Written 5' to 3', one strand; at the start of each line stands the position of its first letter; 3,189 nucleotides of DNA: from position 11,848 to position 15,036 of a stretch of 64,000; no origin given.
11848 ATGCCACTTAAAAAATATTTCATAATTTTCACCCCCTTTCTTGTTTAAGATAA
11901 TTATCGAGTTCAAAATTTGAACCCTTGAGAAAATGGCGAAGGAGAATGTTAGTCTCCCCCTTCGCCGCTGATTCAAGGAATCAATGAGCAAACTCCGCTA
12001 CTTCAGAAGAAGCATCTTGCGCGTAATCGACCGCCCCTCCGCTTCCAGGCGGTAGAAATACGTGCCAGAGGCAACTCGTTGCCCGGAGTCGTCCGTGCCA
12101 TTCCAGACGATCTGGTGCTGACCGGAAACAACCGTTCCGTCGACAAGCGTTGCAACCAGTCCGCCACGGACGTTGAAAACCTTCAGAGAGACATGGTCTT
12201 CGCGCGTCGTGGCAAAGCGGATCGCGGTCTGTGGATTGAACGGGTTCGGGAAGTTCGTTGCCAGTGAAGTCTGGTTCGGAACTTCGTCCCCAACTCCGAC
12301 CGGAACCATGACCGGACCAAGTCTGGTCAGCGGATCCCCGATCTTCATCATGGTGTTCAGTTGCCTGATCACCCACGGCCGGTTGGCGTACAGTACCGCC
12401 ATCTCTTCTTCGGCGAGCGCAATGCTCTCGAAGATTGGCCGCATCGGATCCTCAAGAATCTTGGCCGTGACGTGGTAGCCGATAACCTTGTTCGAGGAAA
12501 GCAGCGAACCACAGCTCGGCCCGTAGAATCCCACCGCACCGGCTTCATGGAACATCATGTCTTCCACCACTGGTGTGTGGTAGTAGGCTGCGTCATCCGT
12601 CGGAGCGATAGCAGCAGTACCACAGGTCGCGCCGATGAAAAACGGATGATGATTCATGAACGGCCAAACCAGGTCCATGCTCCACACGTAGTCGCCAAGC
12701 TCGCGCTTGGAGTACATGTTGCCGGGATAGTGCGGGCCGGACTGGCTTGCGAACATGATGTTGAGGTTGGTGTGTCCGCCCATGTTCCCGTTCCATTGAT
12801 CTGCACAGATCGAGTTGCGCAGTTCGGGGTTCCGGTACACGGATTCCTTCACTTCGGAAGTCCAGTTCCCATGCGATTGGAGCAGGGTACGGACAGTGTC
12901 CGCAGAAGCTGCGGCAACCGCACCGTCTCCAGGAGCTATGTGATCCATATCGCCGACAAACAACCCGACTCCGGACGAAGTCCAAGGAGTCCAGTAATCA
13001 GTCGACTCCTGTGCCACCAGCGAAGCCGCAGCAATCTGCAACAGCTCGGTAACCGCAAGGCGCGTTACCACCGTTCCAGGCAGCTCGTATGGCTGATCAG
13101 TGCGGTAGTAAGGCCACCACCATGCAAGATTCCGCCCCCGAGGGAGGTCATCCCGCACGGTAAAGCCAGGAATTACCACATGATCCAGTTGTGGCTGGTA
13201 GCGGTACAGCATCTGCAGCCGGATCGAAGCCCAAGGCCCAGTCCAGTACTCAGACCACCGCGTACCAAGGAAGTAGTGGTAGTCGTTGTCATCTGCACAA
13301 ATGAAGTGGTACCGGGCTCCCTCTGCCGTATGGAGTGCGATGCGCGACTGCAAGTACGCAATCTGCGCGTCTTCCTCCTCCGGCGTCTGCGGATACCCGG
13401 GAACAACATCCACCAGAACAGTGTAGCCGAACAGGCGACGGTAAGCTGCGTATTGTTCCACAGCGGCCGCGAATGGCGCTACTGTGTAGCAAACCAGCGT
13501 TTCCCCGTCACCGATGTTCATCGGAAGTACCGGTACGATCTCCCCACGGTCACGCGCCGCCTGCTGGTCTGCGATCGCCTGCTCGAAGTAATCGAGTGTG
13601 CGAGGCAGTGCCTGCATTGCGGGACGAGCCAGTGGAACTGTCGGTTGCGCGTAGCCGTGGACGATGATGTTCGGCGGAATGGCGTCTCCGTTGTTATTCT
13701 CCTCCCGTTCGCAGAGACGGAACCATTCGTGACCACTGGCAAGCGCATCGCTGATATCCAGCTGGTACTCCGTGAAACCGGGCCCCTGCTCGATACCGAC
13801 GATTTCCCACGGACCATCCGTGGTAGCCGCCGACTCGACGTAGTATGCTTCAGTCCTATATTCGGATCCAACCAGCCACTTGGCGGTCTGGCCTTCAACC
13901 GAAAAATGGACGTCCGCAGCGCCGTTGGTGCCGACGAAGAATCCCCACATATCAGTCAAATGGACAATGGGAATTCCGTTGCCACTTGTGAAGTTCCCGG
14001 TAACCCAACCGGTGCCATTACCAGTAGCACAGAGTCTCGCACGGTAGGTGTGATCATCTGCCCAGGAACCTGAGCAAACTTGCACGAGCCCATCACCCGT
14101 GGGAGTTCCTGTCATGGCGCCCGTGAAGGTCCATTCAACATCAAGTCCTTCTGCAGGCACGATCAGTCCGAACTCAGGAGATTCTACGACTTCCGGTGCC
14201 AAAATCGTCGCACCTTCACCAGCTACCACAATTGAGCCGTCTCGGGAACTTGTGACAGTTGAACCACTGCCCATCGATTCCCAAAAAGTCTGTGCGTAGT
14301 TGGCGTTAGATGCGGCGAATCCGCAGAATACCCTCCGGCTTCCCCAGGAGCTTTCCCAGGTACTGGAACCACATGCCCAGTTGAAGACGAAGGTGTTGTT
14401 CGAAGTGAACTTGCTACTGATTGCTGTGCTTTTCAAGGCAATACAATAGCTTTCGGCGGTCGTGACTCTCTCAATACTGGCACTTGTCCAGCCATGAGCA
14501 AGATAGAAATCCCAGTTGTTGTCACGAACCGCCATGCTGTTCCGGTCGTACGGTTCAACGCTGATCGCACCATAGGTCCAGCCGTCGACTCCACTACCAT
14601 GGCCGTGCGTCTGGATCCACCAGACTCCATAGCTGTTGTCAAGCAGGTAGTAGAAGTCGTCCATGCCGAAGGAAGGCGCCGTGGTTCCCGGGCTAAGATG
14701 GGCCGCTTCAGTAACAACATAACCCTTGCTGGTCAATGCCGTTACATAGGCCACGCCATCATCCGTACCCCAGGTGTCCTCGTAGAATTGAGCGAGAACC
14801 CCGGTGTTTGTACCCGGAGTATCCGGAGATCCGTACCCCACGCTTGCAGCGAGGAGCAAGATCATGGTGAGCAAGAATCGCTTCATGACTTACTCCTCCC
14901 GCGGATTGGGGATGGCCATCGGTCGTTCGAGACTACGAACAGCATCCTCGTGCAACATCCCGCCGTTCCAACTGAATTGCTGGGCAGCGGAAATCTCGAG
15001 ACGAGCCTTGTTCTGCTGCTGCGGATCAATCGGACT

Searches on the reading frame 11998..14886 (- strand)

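Call 19: search_protein_families(library=pfam, proteins=[window:11998-14886:-], max_evalue=0.001)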
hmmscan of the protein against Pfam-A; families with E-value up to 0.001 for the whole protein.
window:11998-14886:- (962 aa): 4 families
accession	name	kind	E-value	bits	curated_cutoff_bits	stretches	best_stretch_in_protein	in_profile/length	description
PF13860.13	FlgD_ig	-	1.9e-09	37.8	27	1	893-950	19-76/79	FlgD Ig-like domain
PF01364.23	Peptidase_C25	-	1e-07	32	23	1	745-856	261-374/374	Peptidase family C25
PF18962.6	Por_Secre_tail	-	4.8e-05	24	27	1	879-958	2-73/75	Secretion system C-terminal sorting domain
PF13585.12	CHU_C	-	0.0001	22.8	27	1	895-952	25-76/86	CHU_C Type IX secretion signal domain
